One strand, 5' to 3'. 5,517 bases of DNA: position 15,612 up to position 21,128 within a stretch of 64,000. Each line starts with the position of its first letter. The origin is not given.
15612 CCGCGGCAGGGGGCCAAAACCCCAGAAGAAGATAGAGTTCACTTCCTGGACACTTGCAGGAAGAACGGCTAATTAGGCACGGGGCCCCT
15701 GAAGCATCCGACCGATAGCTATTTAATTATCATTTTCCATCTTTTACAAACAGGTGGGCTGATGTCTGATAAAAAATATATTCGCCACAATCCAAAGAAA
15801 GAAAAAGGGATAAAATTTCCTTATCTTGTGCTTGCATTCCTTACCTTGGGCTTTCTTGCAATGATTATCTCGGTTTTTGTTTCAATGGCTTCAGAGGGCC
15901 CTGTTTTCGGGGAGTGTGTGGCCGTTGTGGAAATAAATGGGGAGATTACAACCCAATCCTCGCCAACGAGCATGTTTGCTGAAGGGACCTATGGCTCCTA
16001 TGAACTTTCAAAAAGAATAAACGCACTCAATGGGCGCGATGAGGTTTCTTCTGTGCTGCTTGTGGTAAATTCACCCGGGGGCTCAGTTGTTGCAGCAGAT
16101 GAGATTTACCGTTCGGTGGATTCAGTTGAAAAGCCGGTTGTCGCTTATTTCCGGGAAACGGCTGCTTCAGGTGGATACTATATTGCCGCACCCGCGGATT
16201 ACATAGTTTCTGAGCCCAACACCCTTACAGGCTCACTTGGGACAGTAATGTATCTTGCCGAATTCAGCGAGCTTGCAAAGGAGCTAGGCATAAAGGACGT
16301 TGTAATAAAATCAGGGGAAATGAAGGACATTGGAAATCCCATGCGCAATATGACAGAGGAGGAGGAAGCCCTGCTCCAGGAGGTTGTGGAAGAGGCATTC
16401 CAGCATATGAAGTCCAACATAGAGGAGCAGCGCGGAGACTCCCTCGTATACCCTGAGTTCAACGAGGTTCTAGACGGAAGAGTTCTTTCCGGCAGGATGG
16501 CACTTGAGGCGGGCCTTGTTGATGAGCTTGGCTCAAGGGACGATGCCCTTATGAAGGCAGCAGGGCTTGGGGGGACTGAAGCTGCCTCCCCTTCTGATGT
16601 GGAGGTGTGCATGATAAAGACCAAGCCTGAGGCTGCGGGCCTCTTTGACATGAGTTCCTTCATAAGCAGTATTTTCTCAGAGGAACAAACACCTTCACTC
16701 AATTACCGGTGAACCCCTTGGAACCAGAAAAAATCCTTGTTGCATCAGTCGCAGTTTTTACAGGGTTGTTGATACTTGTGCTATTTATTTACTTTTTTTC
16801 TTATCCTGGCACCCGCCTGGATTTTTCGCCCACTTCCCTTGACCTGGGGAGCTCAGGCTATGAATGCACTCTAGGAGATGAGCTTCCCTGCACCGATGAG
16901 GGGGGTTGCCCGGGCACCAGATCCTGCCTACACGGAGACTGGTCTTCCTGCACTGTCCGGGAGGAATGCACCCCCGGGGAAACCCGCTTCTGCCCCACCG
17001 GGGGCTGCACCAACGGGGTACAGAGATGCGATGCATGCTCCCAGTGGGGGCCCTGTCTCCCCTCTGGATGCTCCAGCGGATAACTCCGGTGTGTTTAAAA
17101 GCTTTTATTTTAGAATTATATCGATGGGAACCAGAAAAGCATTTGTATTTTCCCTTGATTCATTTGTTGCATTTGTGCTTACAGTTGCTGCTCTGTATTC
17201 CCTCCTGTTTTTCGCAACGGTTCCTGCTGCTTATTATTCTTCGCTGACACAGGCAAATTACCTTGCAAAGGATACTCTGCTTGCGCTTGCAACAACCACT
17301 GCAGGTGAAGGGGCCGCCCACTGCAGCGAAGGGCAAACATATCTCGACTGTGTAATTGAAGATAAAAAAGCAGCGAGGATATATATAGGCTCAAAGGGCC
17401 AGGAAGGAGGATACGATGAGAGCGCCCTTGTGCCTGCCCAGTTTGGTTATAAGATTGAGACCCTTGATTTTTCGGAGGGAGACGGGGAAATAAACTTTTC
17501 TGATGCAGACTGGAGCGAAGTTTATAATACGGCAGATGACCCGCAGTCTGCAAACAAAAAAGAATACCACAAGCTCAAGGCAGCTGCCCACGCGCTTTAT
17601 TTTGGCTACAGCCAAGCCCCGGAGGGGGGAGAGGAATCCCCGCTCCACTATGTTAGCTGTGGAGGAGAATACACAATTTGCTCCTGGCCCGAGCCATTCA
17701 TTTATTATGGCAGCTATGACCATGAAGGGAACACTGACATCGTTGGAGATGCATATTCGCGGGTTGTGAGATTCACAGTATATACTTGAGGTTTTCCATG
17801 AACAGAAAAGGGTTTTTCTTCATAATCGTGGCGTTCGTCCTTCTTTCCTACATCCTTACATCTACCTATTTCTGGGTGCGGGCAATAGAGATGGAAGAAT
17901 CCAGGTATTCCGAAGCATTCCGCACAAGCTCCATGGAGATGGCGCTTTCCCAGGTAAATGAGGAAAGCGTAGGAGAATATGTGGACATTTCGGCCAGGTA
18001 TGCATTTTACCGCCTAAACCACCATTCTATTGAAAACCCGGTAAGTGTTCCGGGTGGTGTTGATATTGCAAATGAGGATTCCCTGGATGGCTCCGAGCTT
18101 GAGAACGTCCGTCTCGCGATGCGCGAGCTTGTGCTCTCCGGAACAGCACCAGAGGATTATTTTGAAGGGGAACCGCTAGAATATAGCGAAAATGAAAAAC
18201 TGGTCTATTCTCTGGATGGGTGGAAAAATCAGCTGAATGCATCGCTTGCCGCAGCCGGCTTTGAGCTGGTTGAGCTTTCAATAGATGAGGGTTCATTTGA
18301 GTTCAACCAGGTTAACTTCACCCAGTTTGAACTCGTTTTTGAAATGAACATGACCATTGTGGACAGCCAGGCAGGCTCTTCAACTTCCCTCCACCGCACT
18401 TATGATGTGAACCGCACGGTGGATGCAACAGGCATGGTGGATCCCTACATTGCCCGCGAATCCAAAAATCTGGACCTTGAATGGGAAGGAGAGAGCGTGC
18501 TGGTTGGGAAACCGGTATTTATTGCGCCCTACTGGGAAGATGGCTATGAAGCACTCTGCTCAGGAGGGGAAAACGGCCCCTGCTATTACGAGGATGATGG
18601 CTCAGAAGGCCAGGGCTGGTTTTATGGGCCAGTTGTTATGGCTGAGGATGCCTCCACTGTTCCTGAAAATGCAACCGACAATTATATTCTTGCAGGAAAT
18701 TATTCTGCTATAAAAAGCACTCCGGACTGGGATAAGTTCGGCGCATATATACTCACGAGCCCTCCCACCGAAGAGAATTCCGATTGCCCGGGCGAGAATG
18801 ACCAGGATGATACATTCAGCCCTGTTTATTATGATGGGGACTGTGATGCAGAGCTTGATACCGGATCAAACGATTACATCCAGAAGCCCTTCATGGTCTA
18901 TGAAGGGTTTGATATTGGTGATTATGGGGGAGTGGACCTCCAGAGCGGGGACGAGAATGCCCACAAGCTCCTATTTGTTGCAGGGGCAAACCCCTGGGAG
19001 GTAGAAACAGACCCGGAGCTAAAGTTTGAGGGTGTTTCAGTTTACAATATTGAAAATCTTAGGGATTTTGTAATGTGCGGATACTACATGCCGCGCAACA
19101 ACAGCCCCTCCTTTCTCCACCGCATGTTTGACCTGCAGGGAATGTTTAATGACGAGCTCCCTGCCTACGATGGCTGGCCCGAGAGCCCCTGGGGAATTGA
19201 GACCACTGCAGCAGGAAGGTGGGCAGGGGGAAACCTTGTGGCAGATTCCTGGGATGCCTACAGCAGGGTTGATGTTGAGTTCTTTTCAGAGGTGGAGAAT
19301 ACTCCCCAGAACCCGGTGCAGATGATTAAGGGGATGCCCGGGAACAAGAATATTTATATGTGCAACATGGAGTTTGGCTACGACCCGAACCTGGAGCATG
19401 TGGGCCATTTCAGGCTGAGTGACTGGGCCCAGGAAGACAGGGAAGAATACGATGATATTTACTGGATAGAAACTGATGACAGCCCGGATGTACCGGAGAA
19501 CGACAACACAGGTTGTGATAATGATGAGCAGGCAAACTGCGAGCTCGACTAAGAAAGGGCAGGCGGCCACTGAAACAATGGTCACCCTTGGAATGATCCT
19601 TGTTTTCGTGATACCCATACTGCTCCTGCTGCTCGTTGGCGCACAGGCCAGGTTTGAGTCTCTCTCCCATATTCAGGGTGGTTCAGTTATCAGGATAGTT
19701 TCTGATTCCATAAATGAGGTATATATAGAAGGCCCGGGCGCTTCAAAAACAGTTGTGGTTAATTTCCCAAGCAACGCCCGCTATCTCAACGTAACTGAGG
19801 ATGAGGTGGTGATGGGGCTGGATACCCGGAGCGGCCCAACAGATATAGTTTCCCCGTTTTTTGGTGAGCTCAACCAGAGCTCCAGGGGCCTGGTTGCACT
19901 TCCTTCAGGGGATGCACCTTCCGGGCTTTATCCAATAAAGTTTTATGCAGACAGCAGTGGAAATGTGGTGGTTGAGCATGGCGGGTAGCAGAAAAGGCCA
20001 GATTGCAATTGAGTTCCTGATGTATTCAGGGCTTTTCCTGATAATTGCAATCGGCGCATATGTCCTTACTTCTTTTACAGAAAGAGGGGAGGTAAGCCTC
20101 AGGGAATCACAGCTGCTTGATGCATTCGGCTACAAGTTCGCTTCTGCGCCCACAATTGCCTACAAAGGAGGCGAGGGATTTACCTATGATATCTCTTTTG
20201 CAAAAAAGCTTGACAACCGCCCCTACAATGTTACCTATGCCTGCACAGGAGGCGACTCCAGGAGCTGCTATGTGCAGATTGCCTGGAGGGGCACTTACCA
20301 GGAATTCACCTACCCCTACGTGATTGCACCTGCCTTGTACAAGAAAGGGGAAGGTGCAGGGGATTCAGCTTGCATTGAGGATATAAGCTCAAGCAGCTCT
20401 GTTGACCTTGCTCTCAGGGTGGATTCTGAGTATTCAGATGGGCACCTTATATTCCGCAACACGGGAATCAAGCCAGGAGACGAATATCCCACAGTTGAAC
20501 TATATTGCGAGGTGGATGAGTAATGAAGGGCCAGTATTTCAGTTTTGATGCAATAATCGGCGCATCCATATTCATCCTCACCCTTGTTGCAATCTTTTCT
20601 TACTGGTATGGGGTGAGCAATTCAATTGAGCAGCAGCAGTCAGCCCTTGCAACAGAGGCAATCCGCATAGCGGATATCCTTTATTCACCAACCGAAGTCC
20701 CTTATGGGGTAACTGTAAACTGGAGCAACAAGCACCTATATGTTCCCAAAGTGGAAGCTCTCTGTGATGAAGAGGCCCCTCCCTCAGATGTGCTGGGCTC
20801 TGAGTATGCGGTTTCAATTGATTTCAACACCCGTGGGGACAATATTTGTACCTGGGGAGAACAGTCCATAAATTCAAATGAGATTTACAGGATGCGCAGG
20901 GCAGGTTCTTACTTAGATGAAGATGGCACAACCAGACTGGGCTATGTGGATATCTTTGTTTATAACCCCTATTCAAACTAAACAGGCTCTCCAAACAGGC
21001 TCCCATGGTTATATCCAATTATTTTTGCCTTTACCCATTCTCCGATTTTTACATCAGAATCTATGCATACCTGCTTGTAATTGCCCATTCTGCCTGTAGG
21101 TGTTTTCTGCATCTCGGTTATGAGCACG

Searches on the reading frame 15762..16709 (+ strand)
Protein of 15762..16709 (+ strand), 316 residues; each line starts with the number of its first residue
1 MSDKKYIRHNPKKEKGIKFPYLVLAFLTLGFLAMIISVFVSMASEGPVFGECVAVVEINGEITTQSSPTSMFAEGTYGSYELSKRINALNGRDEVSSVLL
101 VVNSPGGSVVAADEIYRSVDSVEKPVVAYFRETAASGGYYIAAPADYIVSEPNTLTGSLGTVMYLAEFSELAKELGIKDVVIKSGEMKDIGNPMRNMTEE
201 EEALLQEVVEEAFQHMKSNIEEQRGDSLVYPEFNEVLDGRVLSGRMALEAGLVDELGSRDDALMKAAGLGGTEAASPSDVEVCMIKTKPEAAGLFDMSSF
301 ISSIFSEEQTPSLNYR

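Call 47: search_protein_families(library=pfam, proteins=[window:15762-16709:+], max_evalue=0.01)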
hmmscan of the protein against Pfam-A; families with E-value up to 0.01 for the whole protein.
window:15762-16709:+ (316 aa): 5 families
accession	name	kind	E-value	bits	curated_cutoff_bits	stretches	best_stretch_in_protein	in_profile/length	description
PF01343.23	Peptidase_S49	-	3.1e-37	128.4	24.9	1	123-267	6-148/154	Peptidase family S49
PF25145.1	NfeD1b_N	-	3.9e-10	40.1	40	1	93-158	29-94/189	NfeD1b, N-terminal domain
PF00574.28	CLP_protease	-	3.1e-07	30.9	20.2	1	83-146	34-97/182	Clp protease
PF01972.22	SDH_protease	-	0.00035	20.1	31.3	1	97-161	93-157/286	ClpP-like SDH-type serine proteinase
PF00378.25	ECH_1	-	0.0072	16.1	27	0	113-152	78-117/251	Enoyl-CoA hydratase/isomerase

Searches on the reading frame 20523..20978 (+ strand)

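Call 20: search_protein_families(library=pfam, proteins=[window:20523-20978:+], max_evalue=0.01)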
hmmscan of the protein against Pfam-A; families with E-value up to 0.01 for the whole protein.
window:20523-20978:+ (152 aa): 1 family
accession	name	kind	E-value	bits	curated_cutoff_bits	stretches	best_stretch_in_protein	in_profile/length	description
PF23958.1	DUF7287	-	0.00011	23.2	27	1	8-57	8-57/157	Family of unknown function (DUF7287)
